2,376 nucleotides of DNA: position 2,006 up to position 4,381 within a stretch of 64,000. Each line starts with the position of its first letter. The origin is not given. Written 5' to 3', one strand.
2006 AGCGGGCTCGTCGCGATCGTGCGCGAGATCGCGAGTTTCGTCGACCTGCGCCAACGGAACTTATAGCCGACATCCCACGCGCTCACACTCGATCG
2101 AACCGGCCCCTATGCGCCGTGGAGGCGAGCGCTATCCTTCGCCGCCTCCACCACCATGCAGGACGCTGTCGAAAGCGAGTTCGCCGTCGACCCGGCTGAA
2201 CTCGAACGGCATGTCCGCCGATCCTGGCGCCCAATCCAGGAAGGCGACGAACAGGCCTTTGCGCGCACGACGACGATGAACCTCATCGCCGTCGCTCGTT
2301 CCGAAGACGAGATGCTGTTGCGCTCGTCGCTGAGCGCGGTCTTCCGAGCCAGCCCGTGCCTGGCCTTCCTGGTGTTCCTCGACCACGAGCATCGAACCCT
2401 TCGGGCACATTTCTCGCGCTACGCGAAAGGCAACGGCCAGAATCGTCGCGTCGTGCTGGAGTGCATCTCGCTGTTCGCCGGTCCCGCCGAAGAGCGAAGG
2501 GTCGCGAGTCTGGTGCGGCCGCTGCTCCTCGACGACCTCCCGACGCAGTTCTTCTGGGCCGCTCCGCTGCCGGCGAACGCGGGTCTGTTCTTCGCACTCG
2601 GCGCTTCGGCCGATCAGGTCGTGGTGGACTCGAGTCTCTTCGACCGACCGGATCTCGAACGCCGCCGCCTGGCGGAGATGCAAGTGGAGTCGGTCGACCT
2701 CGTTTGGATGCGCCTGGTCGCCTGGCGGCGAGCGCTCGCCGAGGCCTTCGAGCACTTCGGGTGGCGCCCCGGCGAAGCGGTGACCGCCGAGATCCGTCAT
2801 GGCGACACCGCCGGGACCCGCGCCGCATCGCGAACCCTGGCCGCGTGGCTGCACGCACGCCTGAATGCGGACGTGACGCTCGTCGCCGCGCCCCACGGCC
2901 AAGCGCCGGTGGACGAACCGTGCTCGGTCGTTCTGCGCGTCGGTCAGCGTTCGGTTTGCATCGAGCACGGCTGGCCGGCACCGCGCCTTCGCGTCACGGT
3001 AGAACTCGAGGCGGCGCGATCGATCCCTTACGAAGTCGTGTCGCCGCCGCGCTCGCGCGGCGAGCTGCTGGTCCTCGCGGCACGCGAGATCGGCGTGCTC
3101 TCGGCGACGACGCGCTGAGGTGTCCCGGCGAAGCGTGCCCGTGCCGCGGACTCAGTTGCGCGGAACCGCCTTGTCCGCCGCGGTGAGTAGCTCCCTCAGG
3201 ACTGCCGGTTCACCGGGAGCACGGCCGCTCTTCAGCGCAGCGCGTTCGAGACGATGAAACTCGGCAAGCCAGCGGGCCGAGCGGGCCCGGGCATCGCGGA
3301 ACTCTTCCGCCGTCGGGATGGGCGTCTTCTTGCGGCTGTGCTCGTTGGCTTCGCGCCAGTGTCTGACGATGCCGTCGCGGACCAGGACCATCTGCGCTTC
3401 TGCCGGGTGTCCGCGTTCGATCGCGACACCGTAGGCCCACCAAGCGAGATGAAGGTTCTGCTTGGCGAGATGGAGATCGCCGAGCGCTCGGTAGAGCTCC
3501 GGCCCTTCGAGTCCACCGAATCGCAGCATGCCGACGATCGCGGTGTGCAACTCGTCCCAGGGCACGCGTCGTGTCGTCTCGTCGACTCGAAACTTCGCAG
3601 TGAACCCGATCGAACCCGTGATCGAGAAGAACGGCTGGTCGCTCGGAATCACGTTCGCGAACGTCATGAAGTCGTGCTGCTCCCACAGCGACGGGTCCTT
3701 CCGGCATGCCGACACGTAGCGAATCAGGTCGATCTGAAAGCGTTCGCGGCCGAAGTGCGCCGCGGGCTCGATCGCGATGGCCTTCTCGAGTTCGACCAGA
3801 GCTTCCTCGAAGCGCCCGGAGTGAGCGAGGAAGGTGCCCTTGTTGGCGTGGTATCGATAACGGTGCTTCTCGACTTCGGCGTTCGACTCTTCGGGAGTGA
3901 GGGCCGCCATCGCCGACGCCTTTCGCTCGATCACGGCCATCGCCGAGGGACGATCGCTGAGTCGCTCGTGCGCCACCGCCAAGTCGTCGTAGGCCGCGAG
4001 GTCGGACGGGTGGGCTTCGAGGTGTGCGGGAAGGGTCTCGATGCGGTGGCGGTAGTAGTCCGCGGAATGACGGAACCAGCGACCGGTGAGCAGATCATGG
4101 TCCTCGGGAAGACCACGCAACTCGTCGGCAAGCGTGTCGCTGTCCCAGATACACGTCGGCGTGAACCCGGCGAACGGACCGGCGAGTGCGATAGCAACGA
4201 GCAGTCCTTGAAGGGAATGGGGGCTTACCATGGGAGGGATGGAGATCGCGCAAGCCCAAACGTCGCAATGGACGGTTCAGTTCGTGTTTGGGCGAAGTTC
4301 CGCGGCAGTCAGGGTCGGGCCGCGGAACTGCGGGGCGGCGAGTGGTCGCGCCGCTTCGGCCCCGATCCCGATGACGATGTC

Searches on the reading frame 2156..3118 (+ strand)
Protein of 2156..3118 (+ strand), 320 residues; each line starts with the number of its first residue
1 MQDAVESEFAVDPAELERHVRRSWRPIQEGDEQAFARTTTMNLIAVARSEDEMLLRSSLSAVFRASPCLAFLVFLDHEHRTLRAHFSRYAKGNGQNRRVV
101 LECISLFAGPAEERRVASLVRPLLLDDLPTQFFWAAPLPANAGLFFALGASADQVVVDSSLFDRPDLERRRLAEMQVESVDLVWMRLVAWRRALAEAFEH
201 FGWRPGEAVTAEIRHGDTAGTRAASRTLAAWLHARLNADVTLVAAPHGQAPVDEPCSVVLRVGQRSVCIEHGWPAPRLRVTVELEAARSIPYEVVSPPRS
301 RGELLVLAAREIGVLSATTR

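Call 24: find_encoding_contigs(protein=window:2156-3118:+, flank=10000, max_places=10)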
Protein window:2156-3118:+ (320 aa): 2 contigs read that carry it; 1 place shown.
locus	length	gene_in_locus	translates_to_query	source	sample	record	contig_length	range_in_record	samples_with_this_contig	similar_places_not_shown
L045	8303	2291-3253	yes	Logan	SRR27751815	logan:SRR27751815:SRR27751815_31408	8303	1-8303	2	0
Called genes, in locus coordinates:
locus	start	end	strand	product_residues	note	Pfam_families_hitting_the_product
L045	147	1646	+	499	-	PF13578:Methyltransf_24 (weak), PF13432:TPR_16 (faint)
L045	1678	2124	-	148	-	PF00582:Usp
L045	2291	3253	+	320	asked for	PF10128:OpcA_G6PD_assem, PF20171:OpcA_G6PD_C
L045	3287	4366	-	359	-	-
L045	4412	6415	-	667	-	PF00999:Na_H_Exchanger, PF02254:TrkA_N, PF13241:NAD_binding_7 (faint), PF02080:TrkA_C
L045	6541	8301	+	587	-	?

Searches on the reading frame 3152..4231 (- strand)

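Call 59: search_protein_families(library=pfam, proteins=[window:3152-4231:-])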
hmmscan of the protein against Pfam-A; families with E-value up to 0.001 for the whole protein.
window:3152-4231:- (359 aa): 2 families
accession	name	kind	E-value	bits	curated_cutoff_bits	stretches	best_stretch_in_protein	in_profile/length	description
PF07719.23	TPR_2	-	3.9e-05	23.9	27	0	126-157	2-33/34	Tetratricopeptide repeat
PF13181.12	TPR_8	-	0.00061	20.2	25.7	0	126-156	2-32/34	Tetratricopeptide repeat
